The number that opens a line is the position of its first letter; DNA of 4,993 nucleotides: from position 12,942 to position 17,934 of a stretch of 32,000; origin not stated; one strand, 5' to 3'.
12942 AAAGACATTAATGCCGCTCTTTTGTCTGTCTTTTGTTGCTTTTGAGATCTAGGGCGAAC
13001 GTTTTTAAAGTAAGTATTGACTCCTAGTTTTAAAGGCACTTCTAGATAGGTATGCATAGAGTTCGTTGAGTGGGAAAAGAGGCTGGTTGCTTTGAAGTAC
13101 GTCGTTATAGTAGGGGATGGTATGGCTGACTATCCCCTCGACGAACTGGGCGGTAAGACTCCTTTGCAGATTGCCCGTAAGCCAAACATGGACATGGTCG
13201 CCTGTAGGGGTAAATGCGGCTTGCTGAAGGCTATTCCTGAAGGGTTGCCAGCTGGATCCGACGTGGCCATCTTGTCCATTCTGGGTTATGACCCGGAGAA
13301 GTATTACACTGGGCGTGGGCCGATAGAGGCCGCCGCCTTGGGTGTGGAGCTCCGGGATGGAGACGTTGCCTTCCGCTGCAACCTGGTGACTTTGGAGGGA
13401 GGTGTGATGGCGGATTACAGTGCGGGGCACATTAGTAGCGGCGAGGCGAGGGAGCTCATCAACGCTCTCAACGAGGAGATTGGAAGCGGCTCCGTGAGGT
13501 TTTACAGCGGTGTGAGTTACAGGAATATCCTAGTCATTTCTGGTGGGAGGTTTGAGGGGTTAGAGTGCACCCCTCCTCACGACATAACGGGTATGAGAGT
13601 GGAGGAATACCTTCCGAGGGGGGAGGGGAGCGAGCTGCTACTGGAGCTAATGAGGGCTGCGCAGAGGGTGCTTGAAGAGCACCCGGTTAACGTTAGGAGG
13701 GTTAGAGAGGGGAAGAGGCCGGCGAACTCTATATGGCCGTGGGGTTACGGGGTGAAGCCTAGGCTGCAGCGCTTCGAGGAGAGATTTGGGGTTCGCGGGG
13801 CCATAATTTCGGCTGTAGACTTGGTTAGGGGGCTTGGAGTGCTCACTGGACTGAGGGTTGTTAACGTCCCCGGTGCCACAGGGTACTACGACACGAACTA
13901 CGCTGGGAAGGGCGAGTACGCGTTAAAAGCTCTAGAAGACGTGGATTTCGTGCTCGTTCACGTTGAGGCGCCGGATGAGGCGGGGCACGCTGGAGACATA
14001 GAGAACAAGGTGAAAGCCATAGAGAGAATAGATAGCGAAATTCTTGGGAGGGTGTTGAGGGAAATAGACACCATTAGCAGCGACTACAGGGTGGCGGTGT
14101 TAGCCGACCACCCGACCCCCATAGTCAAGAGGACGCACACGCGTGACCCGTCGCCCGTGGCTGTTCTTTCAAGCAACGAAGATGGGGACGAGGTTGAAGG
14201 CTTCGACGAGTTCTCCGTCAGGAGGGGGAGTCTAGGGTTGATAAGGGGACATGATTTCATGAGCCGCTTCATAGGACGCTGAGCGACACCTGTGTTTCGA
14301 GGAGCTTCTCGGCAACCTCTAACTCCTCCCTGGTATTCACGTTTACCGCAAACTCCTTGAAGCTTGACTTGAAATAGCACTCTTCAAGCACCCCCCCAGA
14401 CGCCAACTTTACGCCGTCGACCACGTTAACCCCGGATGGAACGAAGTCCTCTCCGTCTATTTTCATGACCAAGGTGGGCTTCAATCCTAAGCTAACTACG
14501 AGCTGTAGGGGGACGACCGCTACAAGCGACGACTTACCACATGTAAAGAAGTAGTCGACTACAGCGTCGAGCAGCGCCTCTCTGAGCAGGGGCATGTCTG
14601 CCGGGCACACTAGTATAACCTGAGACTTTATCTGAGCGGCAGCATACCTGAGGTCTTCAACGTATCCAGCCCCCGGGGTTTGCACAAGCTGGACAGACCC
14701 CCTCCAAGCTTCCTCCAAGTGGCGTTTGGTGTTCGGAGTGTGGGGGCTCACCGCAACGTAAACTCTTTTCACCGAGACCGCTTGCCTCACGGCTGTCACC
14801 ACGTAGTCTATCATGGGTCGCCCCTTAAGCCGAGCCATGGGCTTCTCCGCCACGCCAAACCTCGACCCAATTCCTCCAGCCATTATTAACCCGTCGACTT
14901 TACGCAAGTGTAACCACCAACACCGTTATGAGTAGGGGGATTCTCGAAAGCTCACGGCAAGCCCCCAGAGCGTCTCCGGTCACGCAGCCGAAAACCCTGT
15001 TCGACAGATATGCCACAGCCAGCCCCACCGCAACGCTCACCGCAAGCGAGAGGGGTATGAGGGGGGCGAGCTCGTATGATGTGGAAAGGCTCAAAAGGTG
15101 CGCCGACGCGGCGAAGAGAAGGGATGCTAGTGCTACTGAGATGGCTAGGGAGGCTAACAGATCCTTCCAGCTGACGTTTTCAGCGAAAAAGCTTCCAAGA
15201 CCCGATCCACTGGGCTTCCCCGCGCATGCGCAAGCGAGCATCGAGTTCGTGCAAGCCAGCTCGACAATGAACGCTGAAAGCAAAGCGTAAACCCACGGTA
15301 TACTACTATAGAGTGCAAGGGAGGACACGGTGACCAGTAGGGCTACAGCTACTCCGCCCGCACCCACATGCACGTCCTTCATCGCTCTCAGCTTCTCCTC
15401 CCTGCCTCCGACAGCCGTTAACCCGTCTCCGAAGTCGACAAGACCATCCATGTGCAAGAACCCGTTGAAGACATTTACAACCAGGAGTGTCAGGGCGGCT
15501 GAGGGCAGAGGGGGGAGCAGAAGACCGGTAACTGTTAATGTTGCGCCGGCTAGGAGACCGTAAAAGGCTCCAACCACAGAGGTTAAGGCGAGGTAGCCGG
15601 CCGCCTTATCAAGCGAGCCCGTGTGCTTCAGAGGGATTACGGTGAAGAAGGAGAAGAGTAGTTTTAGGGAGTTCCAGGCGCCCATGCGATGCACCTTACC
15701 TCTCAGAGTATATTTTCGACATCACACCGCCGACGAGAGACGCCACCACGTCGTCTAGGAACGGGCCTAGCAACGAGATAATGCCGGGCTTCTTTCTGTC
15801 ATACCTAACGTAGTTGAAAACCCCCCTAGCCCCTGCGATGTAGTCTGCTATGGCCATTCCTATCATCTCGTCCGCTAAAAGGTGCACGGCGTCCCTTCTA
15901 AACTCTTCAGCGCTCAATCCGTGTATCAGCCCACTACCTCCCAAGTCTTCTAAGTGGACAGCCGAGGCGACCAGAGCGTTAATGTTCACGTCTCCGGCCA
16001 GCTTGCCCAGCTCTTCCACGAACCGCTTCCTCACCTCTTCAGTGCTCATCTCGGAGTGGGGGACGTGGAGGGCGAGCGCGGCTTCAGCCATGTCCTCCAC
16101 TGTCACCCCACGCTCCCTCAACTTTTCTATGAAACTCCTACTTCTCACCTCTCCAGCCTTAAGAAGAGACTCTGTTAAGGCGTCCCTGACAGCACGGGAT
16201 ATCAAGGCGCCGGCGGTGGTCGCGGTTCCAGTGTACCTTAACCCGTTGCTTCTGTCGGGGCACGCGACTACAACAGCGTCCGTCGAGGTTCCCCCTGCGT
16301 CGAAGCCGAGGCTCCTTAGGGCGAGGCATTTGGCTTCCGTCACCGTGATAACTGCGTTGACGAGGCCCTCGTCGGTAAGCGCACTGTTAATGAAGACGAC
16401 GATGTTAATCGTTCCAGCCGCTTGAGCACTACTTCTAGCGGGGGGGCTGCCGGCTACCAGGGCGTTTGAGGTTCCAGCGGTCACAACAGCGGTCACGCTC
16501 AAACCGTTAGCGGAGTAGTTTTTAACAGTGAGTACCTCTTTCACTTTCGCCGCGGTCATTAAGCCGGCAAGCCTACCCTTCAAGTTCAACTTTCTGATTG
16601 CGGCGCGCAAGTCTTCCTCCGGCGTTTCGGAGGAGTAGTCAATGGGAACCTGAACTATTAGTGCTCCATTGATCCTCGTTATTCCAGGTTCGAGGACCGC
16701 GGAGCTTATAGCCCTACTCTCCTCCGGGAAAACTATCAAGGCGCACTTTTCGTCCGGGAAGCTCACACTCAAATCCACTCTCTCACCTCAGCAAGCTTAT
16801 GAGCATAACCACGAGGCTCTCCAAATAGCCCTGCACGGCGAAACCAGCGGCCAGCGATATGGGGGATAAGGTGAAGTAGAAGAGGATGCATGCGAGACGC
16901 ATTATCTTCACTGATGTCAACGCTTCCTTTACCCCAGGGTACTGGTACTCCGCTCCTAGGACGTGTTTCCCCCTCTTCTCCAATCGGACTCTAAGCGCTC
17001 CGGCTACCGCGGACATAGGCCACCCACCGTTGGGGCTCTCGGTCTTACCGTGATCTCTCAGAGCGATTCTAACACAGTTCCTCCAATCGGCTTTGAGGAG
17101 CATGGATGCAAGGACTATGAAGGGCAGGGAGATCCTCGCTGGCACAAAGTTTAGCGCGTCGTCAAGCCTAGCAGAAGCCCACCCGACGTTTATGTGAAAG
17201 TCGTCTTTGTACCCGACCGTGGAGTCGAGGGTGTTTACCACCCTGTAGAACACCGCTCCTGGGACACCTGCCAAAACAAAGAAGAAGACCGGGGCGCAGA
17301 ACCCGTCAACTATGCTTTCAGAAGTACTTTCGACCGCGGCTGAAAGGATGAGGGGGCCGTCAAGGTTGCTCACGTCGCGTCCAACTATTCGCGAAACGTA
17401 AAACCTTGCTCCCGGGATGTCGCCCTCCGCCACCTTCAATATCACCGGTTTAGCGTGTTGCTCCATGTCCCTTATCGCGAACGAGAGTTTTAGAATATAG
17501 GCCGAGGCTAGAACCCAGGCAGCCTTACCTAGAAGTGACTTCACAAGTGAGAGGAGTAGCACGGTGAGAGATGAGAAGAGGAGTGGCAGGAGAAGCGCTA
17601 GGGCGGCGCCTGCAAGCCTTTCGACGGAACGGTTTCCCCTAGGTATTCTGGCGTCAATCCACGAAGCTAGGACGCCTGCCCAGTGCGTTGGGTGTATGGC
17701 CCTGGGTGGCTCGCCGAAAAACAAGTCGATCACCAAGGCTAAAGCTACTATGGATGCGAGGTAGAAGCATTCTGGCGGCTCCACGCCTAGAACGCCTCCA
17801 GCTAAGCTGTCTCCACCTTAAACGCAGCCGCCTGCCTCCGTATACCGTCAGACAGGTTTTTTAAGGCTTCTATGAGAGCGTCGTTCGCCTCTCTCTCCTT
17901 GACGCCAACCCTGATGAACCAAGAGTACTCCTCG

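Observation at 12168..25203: Two paralogous six-cysteine proteins bracket the cobamide-salvage cluster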

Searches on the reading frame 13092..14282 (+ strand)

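Call 7: search_protein_families(library=pfam, proteins=[window:13092-14282:+], max_evalue=0.001)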
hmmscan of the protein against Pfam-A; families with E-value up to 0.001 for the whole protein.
window:13092-14282:+ (396 aa): 3 families
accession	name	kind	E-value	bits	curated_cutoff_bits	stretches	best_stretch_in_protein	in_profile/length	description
PF10143.14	PhosphMutase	-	1.2e-62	211.2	21.5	1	37-200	1-170/170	2,3-bisphosphoglycerate-independent phosphoglycerate mutase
PF01676.23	Metalloenzyme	-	6.5e-44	150.8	24.3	1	1-390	1-246/252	Metalloenzyme superfamily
PF01663.27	Phosphodiest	-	4.4e-05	23.7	23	1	189-340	82-219/342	Type I phosphodiesterase / nucleotide pyrophosphatase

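Call 101: search_protein_families(library=ncbifam, proteins=[window:13092-14282:+], max_evalue=0.00001)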
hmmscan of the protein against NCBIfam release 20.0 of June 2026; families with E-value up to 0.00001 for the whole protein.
window:13092-14282:+ (396 aa): 6 families
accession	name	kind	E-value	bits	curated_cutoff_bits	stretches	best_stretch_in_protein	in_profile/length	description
NF003242.0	PRK04200.1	equivalog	2.1e-175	583.4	426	1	1-394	1-393/395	cofactor-independent phosphoglycerate mutase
TIGR02535.1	hyp_Hser_kinase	hypoth_equivalog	8.4e-173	574.7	446.3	1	1-394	1-396/397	proposed homoserine kinase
TIGR00306.2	apgM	subfamily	2.3e-164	547.2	320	1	2-393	1-402/403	2,3-bisphosphoglycerate-independent phosphoglycerate mutase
NF003104.0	PRK04024.1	equivalog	4.2e-107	358.4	489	1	1-391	3-398/412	2,3-bisphosphoglycerate-independent phosphoglycerate mutase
NF038358.1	phophono_PhpG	equivalog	7.6e-72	242.3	545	2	180-393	205-415/417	CMP-5'-phosphonoformate--3-phosphoglycerate phosphonoformyl transferase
NF003160.0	PRK04135.1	equivalog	1.1e-60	205.3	468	1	2-392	17-390/403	2,3-bisphosphoglycerate-independent phosphoglycerate mutase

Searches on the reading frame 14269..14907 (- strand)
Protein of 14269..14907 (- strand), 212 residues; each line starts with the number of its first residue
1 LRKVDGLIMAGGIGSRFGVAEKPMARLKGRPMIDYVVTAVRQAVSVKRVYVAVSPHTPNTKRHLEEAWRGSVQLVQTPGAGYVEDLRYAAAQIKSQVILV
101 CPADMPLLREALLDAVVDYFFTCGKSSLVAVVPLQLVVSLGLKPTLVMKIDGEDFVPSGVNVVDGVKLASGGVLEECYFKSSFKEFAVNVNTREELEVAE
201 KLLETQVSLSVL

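Call 7: search_protein_families(library=pfam, proteins=[window:14269-14907:-], max_evalue=0.001)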
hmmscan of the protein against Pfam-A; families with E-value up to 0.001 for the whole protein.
window:14269-14907:- (212 aa): 4 families
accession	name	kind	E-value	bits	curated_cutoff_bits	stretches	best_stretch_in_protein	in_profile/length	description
PF12804.13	NTP_transf_3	-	1.1e-19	71.6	27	1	6-123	1-114/160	MobA-like NTP transferase domain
PF02348.25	CTP_transf_3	-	7e-09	36.2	22.6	1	18-122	12-116/217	Cytidylyltransferase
PF01128.25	IspD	-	7.2e-07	29.6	27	1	7-135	4-131/221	2-C-methyl-D-erythritol 4-phosphate cytidylyltransferase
PF00483.29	NTP_transferase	-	2e-05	24.7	21.2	1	6-105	2-111/245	Nucleotidyl transferase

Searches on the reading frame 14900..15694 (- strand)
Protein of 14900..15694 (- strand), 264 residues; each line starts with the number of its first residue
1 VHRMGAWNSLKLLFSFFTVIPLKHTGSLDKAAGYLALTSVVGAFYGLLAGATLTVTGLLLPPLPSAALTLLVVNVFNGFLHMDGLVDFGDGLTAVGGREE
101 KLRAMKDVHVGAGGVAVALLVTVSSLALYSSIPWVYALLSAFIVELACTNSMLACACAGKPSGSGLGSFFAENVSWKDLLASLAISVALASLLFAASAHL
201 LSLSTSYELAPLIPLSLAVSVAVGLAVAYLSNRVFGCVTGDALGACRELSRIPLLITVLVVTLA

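Call 7: search_protein_families(library=pfam, proteins=[window:14900-15694:-], max_evalue=0.001)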
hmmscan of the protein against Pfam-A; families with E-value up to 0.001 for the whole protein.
window:14900-15694:- (264 aa): 1 family
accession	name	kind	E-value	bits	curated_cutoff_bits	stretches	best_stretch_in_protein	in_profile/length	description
PF02654.20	CobS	-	1.5e-35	123.7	23.2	1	14-255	2-206/207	Cobalamin-5-phosphate synthase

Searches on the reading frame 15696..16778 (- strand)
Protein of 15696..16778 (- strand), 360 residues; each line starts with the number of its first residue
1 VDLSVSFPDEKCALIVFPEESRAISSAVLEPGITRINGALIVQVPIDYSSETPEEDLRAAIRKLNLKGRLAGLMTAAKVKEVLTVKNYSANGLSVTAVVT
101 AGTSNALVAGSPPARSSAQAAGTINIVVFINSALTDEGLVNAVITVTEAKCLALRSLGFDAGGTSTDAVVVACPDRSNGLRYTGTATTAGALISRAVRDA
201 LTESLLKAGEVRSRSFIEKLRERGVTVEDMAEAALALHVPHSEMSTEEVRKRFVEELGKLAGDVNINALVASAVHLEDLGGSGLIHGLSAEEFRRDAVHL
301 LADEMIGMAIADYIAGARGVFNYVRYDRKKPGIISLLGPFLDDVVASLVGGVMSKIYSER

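Call 7: search_protein_families(library=pfam, proteins=[window:15696-16778:-], max_evalue=0.001)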
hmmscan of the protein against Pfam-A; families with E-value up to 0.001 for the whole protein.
window:15696-16778:- (360 aa): 2 families
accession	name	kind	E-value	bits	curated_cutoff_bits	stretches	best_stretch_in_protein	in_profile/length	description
PF01955.23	CbiZ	-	2e-51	175.1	27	1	17-200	2-190/191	Adenosylcobinamide amidohydrolase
PF04608.18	PgpA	-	2.6e-08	34.3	28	1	277-357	48-140/141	Phosphatidylglycerophosphatase A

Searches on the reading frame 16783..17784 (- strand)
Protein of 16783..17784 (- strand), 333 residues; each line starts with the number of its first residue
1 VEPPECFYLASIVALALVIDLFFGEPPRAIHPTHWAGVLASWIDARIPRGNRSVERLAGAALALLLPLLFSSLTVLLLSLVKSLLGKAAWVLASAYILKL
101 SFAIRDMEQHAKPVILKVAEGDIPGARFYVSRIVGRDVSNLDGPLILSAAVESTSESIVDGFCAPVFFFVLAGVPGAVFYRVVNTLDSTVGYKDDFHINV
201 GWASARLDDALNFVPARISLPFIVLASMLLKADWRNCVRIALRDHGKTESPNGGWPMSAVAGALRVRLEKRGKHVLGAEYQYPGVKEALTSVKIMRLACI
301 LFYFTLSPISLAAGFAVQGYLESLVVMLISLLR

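Call 7: search_protein_families(library=pfam, proteins=[window:16783-17784:-], max_evalue=0.001)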
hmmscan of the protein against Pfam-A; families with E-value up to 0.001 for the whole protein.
window:16783-17784:- (333 aa): 1 family
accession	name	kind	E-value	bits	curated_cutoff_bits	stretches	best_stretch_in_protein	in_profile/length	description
PF03186.18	CobD_Cbib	-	5.2e-84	282.3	34.4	1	14-286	2-264/282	CobD/Cbib protein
